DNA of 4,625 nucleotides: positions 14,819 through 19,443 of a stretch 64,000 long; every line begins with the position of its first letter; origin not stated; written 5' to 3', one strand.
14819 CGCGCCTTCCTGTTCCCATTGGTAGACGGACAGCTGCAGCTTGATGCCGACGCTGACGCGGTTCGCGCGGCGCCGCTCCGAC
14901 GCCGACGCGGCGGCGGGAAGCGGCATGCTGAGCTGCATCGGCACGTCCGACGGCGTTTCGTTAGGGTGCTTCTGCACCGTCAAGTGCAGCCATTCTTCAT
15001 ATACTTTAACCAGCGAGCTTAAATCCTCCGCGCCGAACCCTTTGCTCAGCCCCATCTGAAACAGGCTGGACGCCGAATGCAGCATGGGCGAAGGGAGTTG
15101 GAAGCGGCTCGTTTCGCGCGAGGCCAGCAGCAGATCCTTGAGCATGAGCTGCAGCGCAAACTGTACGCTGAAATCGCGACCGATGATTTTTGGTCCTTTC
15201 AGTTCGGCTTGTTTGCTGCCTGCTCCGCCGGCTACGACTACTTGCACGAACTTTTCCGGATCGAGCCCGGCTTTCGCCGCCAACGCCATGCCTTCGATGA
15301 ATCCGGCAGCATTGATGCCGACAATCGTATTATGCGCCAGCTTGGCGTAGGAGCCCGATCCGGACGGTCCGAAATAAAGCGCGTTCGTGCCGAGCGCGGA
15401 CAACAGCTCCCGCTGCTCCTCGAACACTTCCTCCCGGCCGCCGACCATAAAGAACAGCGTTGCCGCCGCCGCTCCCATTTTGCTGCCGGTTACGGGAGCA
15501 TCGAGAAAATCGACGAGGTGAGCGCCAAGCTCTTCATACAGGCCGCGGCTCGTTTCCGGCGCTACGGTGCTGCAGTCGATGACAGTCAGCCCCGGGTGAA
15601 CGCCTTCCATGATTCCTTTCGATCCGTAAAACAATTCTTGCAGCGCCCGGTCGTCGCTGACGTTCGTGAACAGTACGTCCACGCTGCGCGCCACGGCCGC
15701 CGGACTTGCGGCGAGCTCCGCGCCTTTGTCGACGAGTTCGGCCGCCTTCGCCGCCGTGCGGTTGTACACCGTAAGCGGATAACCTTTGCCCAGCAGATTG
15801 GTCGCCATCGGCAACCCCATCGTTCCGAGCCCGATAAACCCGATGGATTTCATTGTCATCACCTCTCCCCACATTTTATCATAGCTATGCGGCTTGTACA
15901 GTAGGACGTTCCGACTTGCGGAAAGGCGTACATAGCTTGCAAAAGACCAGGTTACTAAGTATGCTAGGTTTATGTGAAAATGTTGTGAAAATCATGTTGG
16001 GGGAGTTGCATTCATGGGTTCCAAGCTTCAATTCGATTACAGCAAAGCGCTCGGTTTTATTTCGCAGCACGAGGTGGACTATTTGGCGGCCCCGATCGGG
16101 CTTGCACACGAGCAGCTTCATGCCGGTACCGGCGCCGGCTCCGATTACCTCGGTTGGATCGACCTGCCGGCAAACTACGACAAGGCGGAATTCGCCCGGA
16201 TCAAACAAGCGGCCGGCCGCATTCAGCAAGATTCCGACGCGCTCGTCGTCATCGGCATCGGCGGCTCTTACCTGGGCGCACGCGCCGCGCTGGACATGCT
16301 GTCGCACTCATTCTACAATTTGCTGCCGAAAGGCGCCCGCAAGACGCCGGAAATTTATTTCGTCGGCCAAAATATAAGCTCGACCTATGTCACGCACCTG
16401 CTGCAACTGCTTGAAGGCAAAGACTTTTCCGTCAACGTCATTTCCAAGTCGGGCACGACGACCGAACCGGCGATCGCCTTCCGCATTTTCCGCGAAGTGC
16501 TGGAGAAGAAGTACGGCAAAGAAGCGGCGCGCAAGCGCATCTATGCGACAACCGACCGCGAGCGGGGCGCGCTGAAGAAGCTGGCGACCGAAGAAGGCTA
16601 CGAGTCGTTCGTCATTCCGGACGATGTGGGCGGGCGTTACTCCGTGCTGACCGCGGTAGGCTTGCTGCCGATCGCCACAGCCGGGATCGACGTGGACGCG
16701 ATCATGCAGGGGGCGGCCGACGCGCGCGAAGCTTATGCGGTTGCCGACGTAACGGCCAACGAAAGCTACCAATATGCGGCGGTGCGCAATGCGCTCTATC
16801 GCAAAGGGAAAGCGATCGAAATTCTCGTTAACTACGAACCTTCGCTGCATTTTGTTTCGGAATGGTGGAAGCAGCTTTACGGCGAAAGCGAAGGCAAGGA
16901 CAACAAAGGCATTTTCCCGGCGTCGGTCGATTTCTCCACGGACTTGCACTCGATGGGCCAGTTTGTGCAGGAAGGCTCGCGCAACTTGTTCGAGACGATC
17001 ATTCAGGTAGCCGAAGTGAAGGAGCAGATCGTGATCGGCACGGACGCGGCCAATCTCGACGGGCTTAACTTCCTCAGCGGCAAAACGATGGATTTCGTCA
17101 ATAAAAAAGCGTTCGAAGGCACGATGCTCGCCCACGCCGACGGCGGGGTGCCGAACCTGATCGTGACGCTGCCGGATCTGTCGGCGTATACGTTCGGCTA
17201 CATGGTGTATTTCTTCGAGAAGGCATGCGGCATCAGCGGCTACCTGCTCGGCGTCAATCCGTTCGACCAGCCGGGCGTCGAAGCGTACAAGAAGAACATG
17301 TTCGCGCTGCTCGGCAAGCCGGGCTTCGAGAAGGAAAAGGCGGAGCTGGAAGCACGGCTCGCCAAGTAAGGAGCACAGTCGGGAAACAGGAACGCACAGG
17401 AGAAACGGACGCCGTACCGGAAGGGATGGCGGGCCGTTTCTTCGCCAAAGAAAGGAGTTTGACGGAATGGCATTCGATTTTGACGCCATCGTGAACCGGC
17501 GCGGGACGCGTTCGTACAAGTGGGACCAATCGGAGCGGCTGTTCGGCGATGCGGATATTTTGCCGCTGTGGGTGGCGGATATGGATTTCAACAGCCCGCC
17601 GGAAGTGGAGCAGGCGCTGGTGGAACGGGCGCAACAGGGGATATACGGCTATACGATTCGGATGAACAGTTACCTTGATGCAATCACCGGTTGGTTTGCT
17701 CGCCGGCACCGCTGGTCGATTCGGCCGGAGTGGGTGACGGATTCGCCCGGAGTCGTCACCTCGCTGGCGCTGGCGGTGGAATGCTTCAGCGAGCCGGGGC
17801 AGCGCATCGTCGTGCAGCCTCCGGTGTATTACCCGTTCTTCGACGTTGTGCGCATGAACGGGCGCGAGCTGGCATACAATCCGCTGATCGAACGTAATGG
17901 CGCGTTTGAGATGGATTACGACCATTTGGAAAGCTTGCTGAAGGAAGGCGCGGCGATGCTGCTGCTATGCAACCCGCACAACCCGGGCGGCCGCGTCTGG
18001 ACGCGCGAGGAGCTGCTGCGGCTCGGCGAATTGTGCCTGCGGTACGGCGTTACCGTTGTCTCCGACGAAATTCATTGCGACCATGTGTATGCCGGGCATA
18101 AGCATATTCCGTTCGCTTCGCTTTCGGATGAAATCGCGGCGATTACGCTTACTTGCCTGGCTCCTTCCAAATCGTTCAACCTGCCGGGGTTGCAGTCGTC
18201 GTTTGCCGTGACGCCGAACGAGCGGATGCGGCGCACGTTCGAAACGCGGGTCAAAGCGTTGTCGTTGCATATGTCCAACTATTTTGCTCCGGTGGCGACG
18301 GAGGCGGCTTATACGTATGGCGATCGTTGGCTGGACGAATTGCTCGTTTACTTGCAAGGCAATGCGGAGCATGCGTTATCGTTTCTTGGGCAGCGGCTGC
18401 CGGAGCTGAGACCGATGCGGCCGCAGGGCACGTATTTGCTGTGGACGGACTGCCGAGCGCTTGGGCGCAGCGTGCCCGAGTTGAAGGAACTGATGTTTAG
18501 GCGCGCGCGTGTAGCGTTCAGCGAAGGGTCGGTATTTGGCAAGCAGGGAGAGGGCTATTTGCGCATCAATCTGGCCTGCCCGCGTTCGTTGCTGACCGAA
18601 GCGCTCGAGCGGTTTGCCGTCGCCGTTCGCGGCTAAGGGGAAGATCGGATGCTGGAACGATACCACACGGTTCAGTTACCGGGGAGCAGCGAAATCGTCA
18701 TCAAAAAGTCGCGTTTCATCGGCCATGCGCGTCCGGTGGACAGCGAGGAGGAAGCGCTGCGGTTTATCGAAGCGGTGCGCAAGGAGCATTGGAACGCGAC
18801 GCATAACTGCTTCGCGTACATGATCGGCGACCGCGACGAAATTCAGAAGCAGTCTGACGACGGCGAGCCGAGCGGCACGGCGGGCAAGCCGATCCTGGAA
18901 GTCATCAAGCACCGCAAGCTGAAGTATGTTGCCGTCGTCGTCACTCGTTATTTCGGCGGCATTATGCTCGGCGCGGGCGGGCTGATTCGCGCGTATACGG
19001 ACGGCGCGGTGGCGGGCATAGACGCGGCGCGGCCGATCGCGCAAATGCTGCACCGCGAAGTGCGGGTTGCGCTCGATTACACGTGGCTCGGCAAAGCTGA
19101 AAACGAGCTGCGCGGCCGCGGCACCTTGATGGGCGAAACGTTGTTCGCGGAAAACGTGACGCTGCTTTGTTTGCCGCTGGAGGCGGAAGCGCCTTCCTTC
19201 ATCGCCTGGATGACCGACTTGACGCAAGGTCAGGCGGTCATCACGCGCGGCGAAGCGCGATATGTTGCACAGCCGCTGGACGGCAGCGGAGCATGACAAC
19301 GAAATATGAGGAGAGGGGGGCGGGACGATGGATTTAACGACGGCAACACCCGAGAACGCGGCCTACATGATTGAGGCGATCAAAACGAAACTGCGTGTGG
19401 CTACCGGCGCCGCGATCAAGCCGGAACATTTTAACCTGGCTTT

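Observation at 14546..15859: β-Hydroxyacid dehydrogenase fused to a C-terminal PilZ domain, suggesting a metabolic enzyme gated by c-di-GMP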

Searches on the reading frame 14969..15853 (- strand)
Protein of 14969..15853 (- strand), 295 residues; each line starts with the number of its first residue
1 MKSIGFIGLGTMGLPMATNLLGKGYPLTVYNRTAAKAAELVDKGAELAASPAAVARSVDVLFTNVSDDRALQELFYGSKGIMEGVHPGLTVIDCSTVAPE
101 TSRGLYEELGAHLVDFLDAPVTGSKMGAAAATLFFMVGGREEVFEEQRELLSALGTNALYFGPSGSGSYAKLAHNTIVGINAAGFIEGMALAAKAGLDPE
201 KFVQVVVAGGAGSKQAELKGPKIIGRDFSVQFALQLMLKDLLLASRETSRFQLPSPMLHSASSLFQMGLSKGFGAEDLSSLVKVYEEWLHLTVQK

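Call 60: search_solved_structures(query=window:14969-15853:-, max_evalue=1e-40, show_alignments=5)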
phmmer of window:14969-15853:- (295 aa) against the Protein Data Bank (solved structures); distinct sequences matched with E-value up to 1e-40: 14.
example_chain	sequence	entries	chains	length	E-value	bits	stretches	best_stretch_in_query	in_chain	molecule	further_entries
3w6u_A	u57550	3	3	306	3.2e-56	194.1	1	4-276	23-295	6-phosphogluconate dehydrogenase, NAD-binding protein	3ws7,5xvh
3w6z_A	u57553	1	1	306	2.4e-55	191.2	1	4-276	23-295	6-phosphogluconate dehydrogenase, NAD-binding protein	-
1vpd_A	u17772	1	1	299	1.8e-52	181.8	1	3-290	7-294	TARTRONATE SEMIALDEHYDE REDUCTASE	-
3cky_A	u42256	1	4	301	1.3e-49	172.4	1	3-292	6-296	2-hydroxymethyl glutarate dehydrogenase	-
3pef_A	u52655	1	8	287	3.3e-49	171.1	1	3-286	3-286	6-phosphogluconate dehydrogenase, NAD-binding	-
3q3c_A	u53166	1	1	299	2.2e-46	161.8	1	1-286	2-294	Probable 3-hydroxyisobutyrate dehydrogenase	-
3obb_A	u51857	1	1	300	2.2e-46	161.8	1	1-286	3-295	Probable 3-hydroxyisobutyrate dehydrogenase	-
9rb2_A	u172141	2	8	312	2.4e-46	161.7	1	1-292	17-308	Probable oxidoreductase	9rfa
3pdu_A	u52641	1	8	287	4.4e-46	160.8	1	2-286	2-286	3-hydroxyisobutyrate dehydrogenase family protein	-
5je8_A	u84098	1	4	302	2.8e-44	154.9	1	1-289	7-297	3-hydroxyisobutyrate dehydrogenase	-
2gf2_A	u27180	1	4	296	8e-44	153.4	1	4-284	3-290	3-hydroxyisobutyrate dehydrogenase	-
2i9p_A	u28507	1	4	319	8.8e-44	153.3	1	3-284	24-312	3-hydroxyisobutyrate dehydrogenase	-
1yb4_A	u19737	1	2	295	3.9e-43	151.2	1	3-286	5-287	tartronic semialdehyde reductase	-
4dll_A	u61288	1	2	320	8e-43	150.2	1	3-280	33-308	2-hydroxy-3-oxopropionate reductase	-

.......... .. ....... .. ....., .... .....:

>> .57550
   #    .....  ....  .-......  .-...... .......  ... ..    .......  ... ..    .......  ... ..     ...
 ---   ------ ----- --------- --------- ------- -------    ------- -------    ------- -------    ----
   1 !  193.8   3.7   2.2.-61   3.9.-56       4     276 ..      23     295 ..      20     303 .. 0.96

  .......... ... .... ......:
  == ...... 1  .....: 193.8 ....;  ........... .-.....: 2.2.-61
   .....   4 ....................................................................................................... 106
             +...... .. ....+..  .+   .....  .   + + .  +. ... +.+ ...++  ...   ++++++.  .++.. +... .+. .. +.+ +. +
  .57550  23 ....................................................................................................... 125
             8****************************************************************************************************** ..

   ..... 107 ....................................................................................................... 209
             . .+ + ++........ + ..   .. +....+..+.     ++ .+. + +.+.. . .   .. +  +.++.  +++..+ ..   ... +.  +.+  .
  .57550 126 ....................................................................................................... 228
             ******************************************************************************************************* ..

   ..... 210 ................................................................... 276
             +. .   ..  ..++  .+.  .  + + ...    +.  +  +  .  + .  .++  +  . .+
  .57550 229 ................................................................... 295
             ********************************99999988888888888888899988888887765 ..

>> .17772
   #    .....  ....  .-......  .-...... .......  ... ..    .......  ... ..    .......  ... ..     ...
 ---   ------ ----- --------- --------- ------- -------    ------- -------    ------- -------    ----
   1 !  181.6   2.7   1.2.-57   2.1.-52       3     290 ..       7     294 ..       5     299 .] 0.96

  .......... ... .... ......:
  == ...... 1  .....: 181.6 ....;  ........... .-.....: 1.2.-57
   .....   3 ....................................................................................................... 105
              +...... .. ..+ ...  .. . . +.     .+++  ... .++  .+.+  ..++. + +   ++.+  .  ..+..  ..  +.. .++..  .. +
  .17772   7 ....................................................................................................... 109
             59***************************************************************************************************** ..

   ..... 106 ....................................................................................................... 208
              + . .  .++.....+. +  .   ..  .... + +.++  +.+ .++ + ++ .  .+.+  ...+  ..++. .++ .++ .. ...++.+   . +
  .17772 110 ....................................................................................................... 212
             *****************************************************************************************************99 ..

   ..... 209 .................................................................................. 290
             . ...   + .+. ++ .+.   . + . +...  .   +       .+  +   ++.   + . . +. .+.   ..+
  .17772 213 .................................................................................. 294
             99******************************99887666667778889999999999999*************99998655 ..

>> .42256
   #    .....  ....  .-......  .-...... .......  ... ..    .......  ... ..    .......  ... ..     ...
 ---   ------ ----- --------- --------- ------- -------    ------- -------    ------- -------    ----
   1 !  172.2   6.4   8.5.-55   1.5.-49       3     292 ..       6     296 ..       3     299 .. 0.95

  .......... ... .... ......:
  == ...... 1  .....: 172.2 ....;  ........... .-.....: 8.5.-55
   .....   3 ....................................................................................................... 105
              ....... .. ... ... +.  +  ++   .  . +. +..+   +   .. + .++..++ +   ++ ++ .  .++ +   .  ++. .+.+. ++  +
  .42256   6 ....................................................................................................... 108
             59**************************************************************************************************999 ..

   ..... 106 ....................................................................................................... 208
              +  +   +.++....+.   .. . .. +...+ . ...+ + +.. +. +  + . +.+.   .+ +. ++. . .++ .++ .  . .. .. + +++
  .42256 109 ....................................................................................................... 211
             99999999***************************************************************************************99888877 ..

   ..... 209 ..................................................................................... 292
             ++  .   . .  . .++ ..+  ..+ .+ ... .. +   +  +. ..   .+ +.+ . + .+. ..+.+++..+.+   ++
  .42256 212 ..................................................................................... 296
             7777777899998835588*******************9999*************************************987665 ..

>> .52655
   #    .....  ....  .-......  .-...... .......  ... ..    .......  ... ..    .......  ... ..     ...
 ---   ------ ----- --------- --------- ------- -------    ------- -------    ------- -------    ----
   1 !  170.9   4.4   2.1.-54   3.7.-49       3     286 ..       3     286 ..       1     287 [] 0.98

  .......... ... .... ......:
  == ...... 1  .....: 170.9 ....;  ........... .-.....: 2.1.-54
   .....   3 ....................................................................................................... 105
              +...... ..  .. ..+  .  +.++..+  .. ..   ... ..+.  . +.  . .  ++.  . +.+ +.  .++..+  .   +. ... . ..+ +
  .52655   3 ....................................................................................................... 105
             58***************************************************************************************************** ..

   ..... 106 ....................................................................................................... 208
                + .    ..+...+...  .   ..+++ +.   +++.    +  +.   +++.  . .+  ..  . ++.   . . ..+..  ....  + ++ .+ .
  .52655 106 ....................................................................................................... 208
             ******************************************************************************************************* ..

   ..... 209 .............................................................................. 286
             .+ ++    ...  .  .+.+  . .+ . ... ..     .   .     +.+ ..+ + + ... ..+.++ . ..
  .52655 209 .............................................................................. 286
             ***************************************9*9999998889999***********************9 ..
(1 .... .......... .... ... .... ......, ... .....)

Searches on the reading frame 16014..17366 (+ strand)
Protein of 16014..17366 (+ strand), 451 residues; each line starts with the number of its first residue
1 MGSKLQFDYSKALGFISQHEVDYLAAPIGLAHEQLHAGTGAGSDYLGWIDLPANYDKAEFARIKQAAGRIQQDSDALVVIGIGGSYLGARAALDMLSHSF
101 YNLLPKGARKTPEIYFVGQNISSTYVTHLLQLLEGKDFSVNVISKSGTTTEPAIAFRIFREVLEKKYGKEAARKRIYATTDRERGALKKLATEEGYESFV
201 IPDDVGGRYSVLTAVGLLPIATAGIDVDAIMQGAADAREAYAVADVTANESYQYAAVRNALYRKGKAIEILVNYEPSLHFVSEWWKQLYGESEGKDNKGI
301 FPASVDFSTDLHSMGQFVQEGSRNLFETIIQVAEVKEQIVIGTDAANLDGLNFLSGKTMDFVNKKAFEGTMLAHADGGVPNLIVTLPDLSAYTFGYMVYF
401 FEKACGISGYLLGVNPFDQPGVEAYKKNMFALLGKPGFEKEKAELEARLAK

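Call 57: search_protein_families(library=pfam, proteins=[window:16014-17366:+], max_evalue=0.0001)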
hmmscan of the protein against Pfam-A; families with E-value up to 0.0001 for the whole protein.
window:16014-17366:+ (451 aa): 1 family
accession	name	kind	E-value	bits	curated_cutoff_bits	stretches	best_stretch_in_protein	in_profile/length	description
PF00342.24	PGI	-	9.6e-23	81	22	1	71-427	93-460/486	Phosphoglucose isomerase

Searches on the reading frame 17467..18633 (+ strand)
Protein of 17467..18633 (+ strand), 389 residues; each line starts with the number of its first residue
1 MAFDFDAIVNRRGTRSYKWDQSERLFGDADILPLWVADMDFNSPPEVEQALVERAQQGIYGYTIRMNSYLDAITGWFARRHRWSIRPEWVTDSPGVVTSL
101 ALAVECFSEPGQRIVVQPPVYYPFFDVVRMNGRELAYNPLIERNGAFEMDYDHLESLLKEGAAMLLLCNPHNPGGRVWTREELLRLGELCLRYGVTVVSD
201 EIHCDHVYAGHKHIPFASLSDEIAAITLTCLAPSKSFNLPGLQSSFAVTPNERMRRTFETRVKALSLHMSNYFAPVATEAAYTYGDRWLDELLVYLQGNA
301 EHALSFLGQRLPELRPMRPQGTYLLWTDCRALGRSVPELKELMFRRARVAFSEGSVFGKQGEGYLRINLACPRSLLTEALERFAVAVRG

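Call 57: search_protein_families(library=pfam, proteins=[window:17467-18633:+], max_evalue=0.0001)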
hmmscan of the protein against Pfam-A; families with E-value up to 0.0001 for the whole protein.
window:17467-18633:+ (389 aa): 1 family
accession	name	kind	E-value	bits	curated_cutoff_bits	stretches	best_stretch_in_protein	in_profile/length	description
PF00155.27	Aminotran_1_2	-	1.9e-40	139.6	19.7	1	31-383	3-361/361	Aminotransferase class I and II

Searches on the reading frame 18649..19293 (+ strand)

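Call 57: search_protein_families(library=pfam, proteins=[window:18649-19293:+], max_evalue=0.0001)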
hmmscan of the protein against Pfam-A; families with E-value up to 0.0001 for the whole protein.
window:18649-19293:+ (215 aa): 2 families
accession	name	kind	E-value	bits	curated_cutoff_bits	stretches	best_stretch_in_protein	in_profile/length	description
PF01205.25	UPF0029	-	1.3e-40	138.2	27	1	19-120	1-103/107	Uncharacterized protein family UPF0029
PF09186.17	DUF1949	-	2.1e-11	43.9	23.7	1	140-195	1-56/56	Domain of unknown function (DUF1949)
